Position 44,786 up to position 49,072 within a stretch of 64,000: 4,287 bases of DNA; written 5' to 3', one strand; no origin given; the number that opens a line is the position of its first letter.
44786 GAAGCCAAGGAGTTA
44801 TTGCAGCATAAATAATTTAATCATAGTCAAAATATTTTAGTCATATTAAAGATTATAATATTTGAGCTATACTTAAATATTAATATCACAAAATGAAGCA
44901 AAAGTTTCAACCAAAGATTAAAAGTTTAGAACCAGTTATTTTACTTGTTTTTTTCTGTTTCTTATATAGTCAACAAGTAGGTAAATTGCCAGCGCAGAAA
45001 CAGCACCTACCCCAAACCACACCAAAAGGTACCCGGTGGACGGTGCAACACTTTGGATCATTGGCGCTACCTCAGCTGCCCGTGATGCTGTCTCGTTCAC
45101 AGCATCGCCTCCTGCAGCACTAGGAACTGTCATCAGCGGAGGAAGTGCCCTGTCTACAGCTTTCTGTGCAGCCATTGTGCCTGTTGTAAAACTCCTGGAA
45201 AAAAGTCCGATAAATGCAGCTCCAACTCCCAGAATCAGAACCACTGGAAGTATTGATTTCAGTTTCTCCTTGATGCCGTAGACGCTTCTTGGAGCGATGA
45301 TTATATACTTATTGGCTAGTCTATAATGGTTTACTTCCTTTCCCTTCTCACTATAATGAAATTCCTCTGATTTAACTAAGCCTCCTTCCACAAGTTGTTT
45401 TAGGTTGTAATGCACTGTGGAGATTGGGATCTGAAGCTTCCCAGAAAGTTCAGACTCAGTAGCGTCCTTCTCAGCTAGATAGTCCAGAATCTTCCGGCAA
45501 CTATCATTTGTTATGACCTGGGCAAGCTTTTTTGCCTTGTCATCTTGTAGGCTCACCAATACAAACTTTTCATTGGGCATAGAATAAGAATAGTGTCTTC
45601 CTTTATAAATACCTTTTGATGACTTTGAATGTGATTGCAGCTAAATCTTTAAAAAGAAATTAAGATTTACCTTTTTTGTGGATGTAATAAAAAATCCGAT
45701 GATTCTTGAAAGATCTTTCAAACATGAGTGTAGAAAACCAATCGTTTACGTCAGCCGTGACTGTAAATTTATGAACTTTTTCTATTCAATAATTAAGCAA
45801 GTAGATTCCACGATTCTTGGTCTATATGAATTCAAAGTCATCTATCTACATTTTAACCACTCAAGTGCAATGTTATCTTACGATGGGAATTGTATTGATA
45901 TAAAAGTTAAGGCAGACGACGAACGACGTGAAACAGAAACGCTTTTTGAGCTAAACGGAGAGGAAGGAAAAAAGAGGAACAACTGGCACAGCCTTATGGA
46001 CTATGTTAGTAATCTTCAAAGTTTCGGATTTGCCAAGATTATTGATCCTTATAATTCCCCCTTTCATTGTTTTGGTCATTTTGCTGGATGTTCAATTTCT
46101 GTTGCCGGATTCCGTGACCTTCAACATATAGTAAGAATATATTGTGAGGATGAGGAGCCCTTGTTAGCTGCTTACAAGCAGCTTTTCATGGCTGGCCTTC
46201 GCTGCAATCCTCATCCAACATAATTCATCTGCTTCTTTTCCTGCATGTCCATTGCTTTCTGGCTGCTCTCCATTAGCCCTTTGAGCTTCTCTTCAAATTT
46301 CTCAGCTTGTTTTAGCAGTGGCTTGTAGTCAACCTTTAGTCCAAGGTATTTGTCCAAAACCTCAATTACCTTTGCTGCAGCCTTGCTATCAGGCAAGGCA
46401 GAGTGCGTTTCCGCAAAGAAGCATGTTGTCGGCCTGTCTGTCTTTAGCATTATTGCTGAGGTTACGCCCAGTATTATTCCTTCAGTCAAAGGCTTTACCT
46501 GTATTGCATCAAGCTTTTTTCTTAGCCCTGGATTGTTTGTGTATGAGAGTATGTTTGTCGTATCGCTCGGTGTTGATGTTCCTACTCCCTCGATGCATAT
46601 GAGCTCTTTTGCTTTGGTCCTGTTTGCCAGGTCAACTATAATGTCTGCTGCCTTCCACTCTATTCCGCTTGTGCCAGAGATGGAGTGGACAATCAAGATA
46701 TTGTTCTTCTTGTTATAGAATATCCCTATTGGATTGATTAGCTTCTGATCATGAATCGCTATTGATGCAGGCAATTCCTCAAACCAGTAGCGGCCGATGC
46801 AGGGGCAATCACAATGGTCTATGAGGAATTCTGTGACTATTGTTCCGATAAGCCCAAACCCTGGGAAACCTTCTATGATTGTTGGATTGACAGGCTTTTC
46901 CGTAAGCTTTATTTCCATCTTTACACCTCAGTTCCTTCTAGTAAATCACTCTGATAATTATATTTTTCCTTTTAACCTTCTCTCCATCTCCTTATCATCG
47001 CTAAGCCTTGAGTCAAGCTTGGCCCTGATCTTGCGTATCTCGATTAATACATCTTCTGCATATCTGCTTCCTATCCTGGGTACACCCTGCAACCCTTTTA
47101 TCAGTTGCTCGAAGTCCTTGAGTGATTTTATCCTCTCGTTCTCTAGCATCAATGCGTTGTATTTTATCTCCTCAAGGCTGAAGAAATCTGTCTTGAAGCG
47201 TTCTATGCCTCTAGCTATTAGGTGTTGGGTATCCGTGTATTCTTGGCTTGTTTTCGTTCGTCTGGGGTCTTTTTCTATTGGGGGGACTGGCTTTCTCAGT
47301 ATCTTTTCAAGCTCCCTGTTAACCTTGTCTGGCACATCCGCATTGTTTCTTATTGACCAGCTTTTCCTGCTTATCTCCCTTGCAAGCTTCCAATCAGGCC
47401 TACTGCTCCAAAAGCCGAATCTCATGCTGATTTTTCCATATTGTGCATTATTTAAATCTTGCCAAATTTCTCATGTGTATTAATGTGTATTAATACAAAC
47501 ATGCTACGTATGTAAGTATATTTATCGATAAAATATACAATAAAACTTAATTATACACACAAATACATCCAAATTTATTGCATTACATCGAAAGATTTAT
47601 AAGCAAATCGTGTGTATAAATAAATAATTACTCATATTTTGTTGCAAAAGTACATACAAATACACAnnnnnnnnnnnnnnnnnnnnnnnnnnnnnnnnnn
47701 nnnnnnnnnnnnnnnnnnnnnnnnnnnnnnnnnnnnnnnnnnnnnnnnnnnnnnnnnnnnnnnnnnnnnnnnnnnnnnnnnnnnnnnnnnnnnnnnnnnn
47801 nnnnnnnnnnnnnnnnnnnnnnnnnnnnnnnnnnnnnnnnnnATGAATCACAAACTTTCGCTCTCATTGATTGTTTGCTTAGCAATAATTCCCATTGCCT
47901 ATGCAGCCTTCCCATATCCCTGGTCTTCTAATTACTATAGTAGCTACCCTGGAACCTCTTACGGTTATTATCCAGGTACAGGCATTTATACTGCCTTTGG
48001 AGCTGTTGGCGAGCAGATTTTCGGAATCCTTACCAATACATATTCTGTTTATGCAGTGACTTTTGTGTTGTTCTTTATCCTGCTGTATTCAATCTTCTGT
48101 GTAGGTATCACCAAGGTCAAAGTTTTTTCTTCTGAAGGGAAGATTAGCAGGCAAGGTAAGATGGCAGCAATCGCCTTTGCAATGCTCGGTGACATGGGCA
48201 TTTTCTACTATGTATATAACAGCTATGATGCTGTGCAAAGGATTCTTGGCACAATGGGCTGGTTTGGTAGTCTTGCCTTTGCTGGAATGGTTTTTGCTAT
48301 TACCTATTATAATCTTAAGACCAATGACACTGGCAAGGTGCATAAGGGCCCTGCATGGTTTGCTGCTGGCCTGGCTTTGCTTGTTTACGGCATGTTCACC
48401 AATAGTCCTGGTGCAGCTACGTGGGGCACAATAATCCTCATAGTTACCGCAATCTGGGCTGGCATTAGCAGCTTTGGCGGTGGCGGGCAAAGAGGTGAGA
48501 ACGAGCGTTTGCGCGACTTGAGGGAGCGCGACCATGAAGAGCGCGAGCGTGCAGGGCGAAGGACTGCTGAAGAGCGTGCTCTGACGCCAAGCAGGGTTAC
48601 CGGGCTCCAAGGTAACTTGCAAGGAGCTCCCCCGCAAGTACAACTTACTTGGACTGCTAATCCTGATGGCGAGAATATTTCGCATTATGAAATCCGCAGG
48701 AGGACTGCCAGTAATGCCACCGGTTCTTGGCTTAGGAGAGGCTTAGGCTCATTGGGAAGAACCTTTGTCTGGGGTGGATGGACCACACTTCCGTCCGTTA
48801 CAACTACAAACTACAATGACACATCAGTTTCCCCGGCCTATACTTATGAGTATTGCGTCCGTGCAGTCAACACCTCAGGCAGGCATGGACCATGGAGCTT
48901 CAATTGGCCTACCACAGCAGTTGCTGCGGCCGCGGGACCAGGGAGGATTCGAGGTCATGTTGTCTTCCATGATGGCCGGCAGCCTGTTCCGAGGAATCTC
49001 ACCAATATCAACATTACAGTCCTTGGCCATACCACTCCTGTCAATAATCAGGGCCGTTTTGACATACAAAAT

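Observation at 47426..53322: Second RHH-led operon: a GC-shifted multi-TM/FN3 protein followed by three translationally coupled coiled-coil proteins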

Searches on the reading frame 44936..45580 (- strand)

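Call 6: search_protein_families(library=pfam, max_evalue=0.1, proteins=[window:44936-45580:-])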
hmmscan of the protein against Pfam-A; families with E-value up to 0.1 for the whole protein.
window:44936-45580:- (214 aa): 15 families
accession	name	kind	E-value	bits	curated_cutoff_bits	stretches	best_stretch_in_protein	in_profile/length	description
PF12840.13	HTH_20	-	2.6e-09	37.4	27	1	25-71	3-50/51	Helix-turn-helix domain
PF01022.26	HTH_5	-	3.5e-06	27.2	22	1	29-71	5-47/47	Bacterial regulatory protein, arsR family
PF13412.12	HTH_24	-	1.8e-05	24.7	21.9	1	29-70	6-48/48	Winged helix-turn-helix DNA-binding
PF09339.16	HTH_IclR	-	2.3e-05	24.5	22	1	31-71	8-50/52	IclR helix-turn-helix domain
PF05331.17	DUF742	-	0.00042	20.6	27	1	5-77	22-93/114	Protein of unknown function (DUF742)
PF25213.1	HVO_A0261_N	-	0.00092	19.5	35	1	28-76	13-61/86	HVO_A0261 N-terminal domain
PF02002.24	TFIIE_alpha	-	0.0011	19.2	22.9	1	19-93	6-81/105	TFIIE alpha subunit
PF01978.25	TrmB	-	0.0025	18.1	25.6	1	35-73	18-56/68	Sugar-specific transcriptional regulator TrmB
PF12802.13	MarR_2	-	0.012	16.2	27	1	31-72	10-53/61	MarR family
PF13463.12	HTH_27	-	0.019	15.7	22.2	1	39-81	18-58/68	Winged helix DNA-binding domain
PF24267.1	HVO_1552_C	-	0.041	14.5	27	0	101-207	9-97/98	HVO_1552, C-terminal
PF25212.1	HVO_A0114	-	0.057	13.7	27.6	0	15-73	12-70/84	HVO_A0114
PF24270.1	HTH_Cmi2_C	-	0.074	13.7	27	0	29-73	78-122/125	Cmi2, C-terminal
PF09948.15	PpoB2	-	0.083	13.2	28.7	0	150-201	11-61/188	Copper chaperone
PF03551.20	PadR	-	0.085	13.3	27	0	43-89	21-66/75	Transcriptional regulator PadR-like family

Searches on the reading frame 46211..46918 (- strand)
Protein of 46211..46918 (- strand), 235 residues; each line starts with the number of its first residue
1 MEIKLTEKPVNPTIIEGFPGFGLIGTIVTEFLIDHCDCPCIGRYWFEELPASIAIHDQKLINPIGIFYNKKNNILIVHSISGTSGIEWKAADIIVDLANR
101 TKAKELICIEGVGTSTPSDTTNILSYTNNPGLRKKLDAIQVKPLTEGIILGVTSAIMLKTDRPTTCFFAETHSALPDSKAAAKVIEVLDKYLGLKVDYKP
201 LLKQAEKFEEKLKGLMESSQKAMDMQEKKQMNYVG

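Call 6: search_protein_families(library=pfam, max_evalue=0.1, proteins=[window:46211-46918:-])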
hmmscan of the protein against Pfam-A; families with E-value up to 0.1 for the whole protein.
window:46211-46918:- (235 aa): 1 family
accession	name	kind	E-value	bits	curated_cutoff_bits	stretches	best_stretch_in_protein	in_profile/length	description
PF09754.15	PAC2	-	3.5e-32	112.4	25.8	1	15-215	2-214/215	PAC2 family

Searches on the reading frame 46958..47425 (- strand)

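Call 6: search_protein_families(library=pfam, max_evalue=0.1, proteins=[window:46958-47425:-])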
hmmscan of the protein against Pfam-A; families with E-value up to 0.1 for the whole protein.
window:46958-47425:- (155 aa): 0 families

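Call 16: search_protein_families(library=ncbifam, max_evalue=1, proteins=[window:46958-47425:-])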
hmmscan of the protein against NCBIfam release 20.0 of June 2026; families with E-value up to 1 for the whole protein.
window:46958-47425:- (155 aa): 0 families

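Call 17: search_protein_families(library=padloc, max_evalue=1, proteins=[window:46958-47425:-])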
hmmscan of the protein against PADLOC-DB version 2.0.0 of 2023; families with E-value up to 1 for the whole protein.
window:46958-47425:- (155 aa): 3 families
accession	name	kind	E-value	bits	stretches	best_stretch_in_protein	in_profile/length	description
PDLC00137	GajB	-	0.0011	15.7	1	29-110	342-424/679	UrvD helicase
PDLC04856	PDC-S05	-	0.012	13.3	1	69-152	44-134/177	-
PDLC03157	Specificity_I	-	0.024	11.6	1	36-87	313-363/367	Type I specificity subunit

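Call 18: search_protein_families(library=phrogs, max_evalue=1, proteins=[window:46958-47425:-])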
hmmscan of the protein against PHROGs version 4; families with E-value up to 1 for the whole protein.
window:46958-47425:- (155 aa): 0 families

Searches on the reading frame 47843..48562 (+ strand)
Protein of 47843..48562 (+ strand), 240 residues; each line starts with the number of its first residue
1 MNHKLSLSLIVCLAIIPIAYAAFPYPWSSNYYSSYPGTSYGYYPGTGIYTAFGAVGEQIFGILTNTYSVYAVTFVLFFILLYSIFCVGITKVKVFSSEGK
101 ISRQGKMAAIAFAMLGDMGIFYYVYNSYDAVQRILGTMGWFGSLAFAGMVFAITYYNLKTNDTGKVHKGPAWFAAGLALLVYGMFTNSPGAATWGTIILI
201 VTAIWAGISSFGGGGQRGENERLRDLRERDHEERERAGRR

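Call 26: find_homologous_proteins(query=window:47843-48562:+, max_evalue=0.01)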
Query window:47843-48562:+ (240 aa): 1 proteins with E <= 0.01 among 1231 candidates.
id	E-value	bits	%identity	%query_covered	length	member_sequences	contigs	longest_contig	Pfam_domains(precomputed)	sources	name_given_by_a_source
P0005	2.9e-42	163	47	59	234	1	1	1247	-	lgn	-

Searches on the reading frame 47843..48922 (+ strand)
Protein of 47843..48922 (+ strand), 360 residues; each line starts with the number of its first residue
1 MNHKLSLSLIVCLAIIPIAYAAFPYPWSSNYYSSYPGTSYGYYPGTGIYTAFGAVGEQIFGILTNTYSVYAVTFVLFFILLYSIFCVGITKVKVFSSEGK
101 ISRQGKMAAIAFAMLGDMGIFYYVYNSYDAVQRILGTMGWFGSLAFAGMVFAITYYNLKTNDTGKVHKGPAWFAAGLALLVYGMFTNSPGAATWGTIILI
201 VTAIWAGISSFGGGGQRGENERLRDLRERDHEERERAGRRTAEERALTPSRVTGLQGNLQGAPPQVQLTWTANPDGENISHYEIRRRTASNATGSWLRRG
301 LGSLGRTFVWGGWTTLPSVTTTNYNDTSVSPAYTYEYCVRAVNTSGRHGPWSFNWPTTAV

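Call 53: find_related_loci(query=A6, collection=genome_contigs, flank=10000)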
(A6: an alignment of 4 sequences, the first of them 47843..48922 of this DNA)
Query A6 (360 aa) in genome_contigs; peptide patterns used: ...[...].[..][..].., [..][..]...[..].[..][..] (x = any residue, [..] = any of these).
176 stretches matched a pattern, but none encodes a relative of the query by tblastn (E <= 1e-3).

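Call 88: find_related_loci(query=A6, collection=viral_contigs, flank=8000)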
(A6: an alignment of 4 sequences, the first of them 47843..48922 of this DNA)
Query A6 (360 aa) in viral_contigs; peptide patterns used: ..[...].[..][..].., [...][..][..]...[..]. (x = any residue, [..] = any of these).
59 stretches matched a pattern, but none encodes a relative of the query by tblastn (E <= 1e-3).
